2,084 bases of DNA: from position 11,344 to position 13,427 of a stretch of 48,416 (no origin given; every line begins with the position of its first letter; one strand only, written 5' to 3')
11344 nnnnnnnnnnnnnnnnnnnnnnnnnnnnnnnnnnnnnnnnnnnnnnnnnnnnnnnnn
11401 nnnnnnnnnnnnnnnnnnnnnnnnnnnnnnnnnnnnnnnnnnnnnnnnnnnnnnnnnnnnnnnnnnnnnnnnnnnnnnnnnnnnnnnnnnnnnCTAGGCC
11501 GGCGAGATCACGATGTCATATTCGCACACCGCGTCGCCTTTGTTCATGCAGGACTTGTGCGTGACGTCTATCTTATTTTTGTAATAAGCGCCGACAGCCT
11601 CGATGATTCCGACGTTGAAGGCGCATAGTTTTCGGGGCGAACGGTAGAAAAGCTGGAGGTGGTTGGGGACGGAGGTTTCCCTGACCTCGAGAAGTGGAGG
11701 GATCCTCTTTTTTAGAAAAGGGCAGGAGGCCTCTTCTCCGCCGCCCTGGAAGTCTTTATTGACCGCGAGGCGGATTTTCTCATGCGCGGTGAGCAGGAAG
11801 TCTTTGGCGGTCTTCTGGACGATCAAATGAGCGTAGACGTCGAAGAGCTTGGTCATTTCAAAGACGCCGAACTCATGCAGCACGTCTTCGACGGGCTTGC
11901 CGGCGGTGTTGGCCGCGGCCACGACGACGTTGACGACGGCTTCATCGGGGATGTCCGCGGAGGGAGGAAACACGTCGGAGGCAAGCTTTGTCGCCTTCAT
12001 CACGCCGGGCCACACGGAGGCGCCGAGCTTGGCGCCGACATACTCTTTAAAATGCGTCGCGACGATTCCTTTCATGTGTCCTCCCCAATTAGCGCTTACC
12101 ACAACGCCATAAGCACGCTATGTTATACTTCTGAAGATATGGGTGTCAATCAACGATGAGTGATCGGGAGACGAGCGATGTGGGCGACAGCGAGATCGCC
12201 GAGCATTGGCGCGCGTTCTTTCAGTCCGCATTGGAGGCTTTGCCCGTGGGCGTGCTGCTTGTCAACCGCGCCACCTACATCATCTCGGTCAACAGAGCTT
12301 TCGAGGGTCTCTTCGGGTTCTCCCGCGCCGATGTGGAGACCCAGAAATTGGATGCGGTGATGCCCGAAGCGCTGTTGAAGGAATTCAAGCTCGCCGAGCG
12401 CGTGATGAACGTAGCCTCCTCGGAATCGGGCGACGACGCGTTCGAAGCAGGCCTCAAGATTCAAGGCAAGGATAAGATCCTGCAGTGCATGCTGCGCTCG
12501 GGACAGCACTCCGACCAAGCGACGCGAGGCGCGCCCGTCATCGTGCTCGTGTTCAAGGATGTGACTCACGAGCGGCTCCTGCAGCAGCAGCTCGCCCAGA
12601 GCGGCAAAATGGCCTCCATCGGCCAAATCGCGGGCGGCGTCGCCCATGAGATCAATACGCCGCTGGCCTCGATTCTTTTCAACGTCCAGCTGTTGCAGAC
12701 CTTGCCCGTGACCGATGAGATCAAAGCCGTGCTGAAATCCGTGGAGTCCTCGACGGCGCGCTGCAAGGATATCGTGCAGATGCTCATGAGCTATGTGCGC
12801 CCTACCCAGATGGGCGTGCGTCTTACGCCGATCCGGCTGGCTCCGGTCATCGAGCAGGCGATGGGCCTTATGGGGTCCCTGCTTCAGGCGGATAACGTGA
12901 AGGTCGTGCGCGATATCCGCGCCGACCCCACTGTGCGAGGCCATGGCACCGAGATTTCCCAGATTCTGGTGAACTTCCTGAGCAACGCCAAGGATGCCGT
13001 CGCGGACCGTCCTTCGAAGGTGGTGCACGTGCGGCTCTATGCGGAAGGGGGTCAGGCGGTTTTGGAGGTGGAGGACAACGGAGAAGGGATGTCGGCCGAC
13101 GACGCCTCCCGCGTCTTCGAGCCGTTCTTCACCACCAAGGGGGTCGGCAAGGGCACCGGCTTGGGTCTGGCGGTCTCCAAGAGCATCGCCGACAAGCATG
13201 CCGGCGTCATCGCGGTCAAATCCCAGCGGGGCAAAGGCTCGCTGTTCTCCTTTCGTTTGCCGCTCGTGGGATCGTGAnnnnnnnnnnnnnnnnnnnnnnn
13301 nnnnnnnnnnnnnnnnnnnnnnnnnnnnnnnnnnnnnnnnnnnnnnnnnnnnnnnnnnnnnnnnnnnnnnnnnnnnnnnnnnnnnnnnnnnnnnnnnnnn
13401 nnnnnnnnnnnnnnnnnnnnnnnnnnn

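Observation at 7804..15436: scoA and scoB are split by a 6.26-kb six-gene signalling cassette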

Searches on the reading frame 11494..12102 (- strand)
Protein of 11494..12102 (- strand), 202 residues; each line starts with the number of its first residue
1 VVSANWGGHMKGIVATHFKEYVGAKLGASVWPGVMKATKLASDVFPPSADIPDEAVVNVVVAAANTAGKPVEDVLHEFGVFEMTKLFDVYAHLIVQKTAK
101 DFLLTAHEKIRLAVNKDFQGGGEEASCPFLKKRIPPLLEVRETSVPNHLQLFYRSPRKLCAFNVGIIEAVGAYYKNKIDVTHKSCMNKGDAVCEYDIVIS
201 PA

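Call 3: search_protein_families(library=pfam, proteins=[window:11494-12102:-])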
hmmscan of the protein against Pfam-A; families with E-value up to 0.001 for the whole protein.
window:11494-12102:- (202 aa): 2 families
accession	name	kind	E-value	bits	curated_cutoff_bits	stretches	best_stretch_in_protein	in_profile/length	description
PF07700.20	HNOB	-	1.7e-22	80.5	25.5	1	11-182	1-163/163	Haem-NO-binding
PF02830.23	V4R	-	0.00032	21.1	31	0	153-197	15-60/62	V4R domain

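Call 21: find_homologous_proteins(query=window:11494-12075:-, max_evalue=1e-10)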
Query window:11494-12075:- (193 aa): 15 proteins with E <= 1e-10 among 122 candidates.
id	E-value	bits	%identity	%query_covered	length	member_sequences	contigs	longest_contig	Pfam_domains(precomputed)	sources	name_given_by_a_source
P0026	6.0e-113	393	90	100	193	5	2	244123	PF07700.21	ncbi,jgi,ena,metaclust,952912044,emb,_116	jgi:predicted hydrocarbon binding protein|metaclust:\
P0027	2.4e-85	303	72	99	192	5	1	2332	PF07700.21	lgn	-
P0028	3.3e-85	303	72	99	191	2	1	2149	PF02830.24,PF07700.21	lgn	-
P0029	2.1e-19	88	31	98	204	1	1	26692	PF02830.24,PF07700.21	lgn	-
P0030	9.4e-19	86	34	98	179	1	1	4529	PF02830.24,PF07700.21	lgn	-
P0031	2.7e-15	75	30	100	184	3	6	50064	PF02830.24,PF07700.21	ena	-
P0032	8.2e-15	73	30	98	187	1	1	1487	PF02830.24,PF07700.21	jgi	-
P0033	9.6e-15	73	30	97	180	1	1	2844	PF02830.24,PF07700.21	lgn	-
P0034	3.0e-14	71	30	99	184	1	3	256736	PF02830.24,PF07700.21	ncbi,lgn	-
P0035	3.0e-14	71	30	96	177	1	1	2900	PF02830.24,PF07700.21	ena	-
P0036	9.7e-14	70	33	97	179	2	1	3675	PF07700.21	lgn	-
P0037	4.9e-13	67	28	99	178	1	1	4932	PF02830.24,PF07700.21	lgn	-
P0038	4.9e-13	67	31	99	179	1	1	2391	PF02830.24,PF07700.21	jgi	jgi:predicted hydrocarbon binding protein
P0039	5.0e-12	64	27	99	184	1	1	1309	PF02830.24,PF07700.21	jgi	jgi:predicted hydrocarbon binding protein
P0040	3.4e-11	61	28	97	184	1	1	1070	PF02830.24,PF07700.21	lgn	-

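Call 28: find_related_loci(query=A1, collection=metagenome_contigs, flank=10000)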
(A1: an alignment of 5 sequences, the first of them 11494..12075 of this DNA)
Query A1 (193 aa) in metagenome_contigs; peptide patterns used: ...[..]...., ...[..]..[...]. (x = any residue, [..] = any of these).
156 stretches matched a pattern; 1 encode a relative of the query (tblastn E <= 1e-3); 1 distinct loci.
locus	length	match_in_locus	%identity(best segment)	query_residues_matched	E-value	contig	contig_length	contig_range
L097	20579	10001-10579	90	1-193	9e-113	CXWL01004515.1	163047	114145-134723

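Call 38: search_protein_families(library=ncbifam, proteins=[window:11494-12075:-], max_evalue=0.001)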
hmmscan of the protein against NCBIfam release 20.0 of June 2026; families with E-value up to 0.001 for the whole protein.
window:11494-12075:- (193 aa): 1 family
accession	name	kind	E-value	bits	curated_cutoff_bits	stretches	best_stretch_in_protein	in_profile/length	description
NF053755.1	MsvR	equivalog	4e-05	23.4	220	1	148-188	195-236/236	transcriptional factor MsvR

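Call 39: search_solved_structures(query=window:11494-12075:-, max_evalue=1, show_alignments=2)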
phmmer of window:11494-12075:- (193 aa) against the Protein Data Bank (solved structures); distinct sequences matched with E-value up to 1: 25.
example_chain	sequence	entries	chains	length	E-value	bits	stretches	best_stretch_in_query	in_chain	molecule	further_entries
2kii_A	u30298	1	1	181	1.9e-12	50.5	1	1-185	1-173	Putative uncharacterized protein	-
4u9b_A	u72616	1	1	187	2.2e-12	50.3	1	1-185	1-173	NO-binding heme-dependent sensor protein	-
2kil_A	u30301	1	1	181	3.6e-12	49.6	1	1-185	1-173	Putative uncharacterized protein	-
4u99_A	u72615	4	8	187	5.6e-11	45.7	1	1-185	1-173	NO-binding heme-dependent sensor protein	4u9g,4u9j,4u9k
4iah_A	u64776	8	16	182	1.7e-06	31.1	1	2-181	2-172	Alr2278 protein | H-NOX domain protein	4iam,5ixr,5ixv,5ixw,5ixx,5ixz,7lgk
4iae_A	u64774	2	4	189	1.9e-06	30.9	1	2-181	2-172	Alr2278 protein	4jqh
2o09_A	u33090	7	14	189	2.9e-06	30.4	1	2-181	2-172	Alr2278 protein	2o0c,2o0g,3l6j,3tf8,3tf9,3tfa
6mx5_A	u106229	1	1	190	3e-06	30.3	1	2-181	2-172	Alr2278 protein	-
3tfd_A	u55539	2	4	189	1.1e-05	28.5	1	2-181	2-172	Alr2278 protein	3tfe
3tff_A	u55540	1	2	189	2e-05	27.6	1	2-181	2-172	Alr2278 protein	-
3tfg_A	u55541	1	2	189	7.2e-05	25.8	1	2-181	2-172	Alr2278 protein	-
6dxi_A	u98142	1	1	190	0.00019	24.4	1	2-181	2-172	H-NOX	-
4fdk_A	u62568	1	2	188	0.0045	20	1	34-173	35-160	Methyl-accepting chemotaxis protein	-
1u4h_A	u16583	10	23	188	0.01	18.8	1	34-173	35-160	Heme-based Methyl-accepting Chemotaxis Protein | Methyl-accepting chemotaxis protein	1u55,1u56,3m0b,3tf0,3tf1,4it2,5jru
3nvr_A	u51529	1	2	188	0.012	18.6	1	35-173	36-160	Methyl-accepting chemotaxis protein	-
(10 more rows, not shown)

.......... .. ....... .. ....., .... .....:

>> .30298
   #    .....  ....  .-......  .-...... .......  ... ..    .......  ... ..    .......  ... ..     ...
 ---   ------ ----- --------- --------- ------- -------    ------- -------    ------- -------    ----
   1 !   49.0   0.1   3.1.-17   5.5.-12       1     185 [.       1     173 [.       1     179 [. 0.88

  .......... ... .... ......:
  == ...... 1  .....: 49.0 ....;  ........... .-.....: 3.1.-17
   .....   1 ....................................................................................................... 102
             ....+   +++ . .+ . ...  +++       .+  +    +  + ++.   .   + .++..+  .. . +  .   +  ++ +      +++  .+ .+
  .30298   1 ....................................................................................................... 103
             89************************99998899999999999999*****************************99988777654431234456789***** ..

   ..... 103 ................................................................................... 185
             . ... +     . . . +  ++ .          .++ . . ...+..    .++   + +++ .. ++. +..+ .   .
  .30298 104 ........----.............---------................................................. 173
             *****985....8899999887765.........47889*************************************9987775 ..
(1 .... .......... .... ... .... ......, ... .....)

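Call 65: find_encoding_contigs(protein=P0034, flank=5000, max_places=2)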
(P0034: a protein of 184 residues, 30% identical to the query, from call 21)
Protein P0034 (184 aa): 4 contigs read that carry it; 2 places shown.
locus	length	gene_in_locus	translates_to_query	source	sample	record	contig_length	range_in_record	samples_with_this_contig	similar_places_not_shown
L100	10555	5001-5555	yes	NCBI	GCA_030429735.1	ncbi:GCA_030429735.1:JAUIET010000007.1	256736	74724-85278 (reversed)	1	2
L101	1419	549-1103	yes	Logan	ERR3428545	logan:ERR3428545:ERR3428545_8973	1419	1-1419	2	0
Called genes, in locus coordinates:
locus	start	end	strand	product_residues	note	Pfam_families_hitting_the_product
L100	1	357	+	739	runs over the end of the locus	PF00141:peroxidase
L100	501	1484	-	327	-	PF01408:GFO_IDH_MocA, PF02894:GFO_IDH_MocA_C, PF22725:GFO_IDH_MocA_C3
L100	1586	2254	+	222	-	PF20108:DUF6498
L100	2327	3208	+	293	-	PF01435:Peptidase_M48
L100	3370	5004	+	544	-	PF00072:Response_reg, PF00563:EAL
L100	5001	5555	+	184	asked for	PF07700:HNOB, PF02830:V4R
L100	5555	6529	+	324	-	PF02518:HATPase_c, PF14501:HATPase_c_5 (weak)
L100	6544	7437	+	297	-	PF13487:HD_5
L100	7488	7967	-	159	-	PF00885:DMRL_synthase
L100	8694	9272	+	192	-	PF06966:DUF1295 (weak), PF04191:PEMT, PF04140:ICMT (weak)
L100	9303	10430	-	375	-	PF06155:GBBH-like_N (weak), PF02668:TauD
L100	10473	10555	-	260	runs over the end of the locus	PF00378:ECH_1, PF16113:ECH_2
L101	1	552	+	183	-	?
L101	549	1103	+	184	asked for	PF07700:HNOB, PF02830:V4R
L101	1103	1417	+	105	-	?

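Call 66: find_encoding_contigs(protein=P0029, flank=5000, max_places=2)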
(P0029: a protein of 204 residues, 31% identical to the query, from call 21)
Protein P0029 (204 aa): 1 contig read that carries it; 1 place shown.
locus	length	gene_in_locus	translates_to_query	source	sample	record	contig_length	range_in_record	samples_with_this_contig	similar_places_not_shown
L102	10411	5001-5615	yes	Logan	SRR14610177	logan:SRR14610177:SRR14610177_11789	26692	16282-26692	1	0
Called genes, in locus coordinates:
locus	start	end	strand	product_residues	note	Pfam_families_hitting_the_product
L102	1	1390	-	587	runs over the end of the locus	-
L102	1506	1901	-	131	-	-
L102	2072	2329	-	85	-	PF01817:CM_2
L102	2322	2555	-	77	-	PF13459:Fer4_15, PF13370:Fer4_13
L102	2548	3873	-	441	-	PF01136:Peptidase_U32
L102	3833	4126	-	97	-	-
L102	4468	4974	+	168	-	PF00072:Response_reg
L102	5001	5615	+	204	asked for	PF07700:HNOB, PF02830:V4R (weak)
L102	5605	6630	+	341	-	PF02518:HATPase_c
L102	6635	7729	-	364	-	PF05940:NnrS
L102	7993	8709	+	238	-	-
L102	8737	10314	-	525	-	PF01839:FG-GAP (faint), PF13517:FG-GAP_3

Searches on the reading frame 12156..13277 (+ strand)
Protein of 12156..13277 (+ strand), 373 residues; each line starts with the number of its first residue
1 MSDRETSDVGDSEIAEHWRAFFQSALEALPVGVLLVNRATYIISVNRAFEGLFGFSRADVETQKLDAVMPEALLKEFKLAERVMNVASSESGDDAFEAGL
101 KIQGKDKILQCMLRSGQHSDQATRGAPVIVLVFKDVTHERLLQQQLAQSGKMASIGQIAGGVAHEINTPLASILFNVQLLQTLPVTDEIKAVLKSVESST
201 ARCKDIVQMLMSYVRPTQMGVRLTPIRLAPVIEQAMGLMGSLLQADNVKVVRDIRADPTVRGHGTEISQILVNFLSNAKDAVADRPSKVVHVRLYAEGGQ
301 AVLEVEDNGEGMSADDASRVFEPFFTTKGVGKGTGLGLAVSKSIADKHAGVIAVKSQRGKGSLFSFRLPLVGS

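Call 38: search_protein_families(library=ncbifam, proteins=[window:12156-13277:+], max_evalue=0.001)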
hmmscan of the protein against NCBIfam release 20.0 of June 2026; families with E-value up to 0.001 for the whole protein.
window:12156-13277:+ (373 aa): 81 families (the best 25 are shown)
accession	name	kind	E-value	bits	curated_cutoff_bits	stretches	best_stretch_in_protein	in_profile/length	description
NF008468.0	PRK11360.1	equivalog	4.8e-61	206.9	646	1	23-370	271-608/616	two-component system sensor histidine kinase AtoS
NF052574.1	HisKinEspCMyxo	equivalog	4.9e-47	160.6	1200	1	39-369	307-636/785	serine histidine kinase EspC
NF052573.1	HisKinEspAMyxo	equivalog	3.4e-45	154.3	1400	1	26-368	260-609/755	serine histidine kinase EspA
NF046020.1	HisKinCckABruc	equivalog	1.1e-40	139.3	1000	1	19-369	349-706/868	cell cycle histidine kinase CckA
NF046026.1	HisKinCckACaul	equivalog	5e-40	137.3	1000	1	41-370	207-532/678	cell cycle histidine kinase CckA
NF007688.0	PRK10364.1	equivalog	1e-38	133.3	479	1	138-370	223-451/460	two-component system sensor histidine kinase ZraS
NF010411.0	PRK13837.1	equivalog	1.8e-38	132.1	647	1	67-370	362-675/828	two-component system VirA-like sensor kinase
NF046044.1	PnpS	equivalog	2.4e-38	132.2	400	1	22-369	57-390/390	two-component system histidine kinase PnpS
NF038348.1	T2SS_HK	subfamily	4.4e-38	131.1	450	2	186-370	394-573/574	histidine kinase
TIGR02966.1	phoR_proteo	equivalog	4.9e-34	117.8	334.2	1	21-368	7-333/333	phosphate regulon sensor histidine kinase PhoR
TIGR02956.1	TMAO_torS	equivalog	4.8e-30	104.4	676.5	1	162-371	471-683/967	TMAO reductase system sensor histidine kinase/response regulator TorS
NF047794.1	HisKinPtgB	equivalog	6.8e-30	103.9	1000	1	138-357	425-642/656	two-component system sensor histidine kinase PgtB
NF047466.1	hybrid_RR_LvrB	exception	1.6e-29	103.3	500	1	142-370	139-376/377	hybrid histidine kinase/response regulator LvrB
NF041777.1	sens_FixL_Rhizob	equivalog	2.2e-28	99.2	850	1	142-370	249-481/485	sensor protein FixL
NF008543.0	PRK11466.1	equivalog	2.8e-28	98.3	982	1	161-371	450-663/914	TMAO reductase system sensor histidine kinase/response regulator TorS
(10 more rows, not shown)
